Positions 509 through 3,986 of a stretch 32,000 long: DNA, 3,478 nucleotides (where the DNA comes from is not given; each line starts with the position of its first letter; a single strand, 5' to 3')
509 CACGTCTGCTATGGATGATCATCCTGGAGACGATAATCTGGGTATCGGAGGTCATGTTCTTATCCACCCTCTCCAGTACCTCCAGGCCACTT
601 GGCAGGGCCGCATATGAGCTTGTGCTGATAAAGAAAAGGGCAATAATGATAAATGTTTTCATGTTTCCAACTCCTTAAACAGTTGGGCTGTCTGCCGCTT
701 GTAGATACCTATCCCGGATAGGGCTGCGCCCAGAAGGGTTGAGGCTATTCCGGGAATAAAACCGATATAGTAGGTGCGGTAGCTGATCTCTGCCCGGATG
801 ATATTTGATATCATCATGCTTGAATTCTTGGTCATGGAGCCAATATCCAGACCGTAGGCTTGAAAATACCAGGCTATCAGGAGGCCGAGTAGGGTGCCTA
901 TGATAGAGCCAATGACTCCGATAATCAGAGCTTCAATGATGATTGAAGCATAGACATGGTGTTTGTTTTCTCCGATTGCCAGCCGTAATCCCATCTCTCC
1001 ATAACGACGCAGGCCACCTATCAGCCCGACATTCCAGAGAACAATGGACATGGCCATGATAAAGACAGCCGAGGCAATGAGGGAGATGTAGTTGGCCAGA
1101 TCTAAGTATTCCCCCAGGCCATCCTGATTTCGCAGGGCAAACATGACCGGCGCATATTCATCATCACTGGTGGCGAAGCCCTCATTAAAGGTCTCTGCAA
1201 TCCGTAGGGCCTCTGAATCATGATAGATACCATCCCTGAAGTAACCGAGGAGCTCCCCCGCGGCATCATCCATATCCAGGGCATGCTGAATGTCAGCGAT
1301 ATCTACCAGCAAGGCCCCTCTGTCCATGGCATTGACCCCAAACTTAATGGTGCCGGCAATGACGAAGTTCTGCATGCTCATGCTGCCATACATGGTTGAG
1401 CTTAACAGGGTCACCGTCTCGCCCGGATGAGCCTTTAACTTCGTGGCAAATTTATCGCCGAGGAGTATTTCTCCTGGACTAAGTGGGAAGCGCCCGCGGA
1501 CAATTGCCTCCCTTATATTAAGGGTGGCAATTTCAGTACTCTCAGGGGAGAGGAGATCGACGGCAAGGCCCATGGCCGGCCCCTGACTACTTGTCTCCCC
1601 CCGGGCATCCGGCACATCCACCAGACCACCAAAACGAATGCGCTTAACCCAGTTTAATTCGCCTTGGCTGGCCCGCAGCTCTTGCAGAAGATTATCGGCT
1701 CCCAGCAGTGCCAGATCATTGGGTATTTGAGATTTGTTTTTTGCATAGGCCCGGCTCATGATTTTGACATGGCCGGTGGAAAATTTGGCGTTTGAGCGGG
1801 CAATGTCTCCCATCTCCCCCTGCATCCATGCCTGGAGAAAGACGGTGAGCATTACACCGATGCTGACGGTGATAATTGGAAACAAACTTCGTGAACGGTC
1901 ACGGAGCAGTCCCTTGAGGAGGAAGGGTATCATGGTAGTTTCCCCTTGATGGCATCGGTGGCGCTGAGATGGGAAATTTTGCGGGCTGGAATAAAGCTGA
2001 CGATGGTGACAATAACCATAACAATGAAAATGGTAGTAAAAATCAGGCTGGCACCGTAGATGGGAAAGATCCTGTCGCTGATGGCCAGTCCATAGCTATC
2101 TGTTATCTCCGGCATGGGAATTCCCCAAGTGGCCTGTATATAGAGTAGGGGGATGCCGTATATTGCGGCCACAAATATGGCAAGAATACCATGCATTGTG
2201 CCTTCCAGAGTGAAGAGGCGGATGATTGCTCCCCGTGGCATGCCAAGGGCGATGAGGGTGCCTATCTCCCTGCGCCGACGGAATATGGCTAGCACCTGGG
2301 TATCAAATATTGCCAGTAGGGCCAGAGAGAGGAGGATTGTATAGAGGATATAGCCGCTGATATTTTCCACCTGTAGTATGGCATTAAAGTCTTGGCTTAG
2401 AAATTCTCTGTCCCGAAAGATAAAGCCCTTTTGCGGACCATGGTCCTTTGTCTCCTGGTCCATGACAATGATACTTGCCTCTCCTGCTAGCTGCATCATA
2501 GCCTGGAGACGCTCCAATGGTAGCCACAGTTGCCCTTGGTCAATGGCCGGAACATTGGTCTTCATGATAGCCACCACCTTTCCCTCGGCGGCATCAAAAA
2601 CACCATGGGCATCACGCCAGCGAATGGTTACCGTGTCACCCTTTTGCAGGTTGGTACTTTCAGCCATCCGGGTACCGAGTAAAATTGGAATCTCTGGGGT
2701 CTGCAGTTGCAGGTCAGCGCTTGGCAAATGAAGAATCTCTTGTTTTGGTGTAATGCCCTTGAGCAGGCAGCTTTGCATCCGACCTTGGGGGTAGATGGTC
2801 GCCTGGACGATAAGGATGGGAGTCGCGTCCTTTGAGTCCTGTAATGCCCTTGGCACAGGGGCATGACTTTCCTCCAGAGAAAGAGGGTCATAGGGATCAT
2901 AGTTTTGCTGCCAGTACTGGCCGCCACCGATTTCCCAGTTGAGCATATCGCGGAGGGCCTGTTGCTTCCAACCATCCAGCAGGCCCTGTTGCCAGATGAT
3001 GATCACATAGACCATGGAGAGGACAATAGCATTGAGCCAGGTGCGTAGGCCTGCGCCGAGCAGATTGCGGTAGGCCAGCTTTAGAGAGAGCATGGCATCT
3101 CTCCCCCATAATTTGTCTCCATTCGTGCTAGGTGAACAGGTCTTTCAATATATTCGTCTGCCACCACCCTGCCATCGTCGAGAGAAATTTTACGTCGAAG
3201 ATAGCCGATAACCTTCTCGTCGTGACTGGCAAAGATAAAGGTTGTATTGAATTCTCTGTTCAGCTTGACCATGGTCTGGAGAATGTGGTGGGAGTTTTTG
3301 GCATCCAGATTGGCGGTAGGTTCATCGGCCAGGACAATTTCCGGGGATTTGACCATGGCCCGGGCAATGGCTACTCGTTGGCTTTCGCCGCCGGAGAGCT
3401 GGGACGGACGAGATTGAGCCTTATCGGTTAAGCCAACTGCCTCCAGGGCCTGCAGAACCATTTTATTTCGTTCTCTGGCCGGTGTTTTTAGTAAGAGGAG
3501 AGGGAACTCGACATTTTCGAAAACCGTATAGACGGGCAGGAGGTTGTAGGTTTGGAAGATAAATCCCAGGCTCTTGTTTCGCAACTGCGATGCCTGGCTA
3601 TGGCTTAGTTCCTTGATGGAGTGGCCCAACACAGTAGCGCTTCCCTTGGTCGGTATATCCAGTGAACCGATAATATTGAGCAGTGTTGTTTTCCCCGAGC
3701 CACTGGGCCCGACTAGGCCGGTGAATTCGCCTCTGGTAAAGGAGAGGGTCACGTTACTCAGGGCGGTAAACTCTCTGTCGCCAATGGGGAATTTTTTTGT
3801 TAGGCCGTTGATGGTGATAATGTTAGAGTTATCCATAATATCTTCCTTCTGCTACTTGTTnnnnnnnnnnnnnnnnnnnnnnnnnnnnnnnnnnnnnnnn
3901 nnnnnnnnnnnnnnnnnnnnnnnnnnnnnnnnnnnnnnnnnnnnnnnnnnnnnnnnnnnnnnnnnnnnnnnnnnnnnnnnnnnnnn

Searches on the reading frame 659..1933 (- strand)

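Call 62: search_protein_families(library=pfam, proteins=[window:659-1933:-], max_evalue=0.0001)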
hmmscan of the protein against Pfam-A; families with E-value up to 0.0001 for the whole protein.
window:659-1933:- (424 aa): 2 families
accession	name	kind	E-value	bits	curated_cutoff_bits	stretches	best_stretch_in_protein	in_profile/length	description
PF02687.27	FtsX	-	2.4e-17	63.5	25.5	1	286-413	2-118/120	FtsX-like permease C-terminal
PF12704.14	MacB_PCD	-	1.6e-06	29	27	1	20-219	5-180/207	MacB-like periplasmic core domain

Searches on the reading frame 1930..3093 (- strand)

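Call 62: search_protein_families(library=pfam, proteins=[window:1930-3093:-], max_evalue=0.0001)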
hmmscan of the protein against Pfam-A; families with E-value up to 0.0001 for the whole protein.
window:1930-3093:- (387 aa): 1 family
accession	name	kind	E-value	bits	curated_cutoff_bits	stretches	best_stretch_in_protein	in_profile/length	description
PF02687.27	FtsX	-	1.3e-11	45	25.5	1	249-377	2-119/120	FtsX-like permease C-terminal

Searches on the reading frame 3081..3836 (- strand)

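Call 62: search_protein_families(library=pfam, proteins=[window:3081-3836:-], max_evalue=0.0001)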
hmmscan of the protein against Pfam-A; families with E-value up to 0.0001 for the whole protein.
window:3081-3836:- (251 aa): 3 families
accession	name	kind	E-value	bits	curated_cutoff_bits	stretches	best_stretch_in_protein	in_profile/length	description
PF00005.33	ABC_tran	-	2.1e-35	122.7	25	1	26-175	1-137/137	ABC transporter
PF13304.12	AAA_21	-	7.6e-08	33.2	27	0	38-59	1-22/304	AAA domain, putative AbiEii toxin, Type IV TA system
PF02463.25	SMC_N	-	5e-07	29.8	40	1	28-210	17-202/220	RecF/RecN/SMC N terminal domain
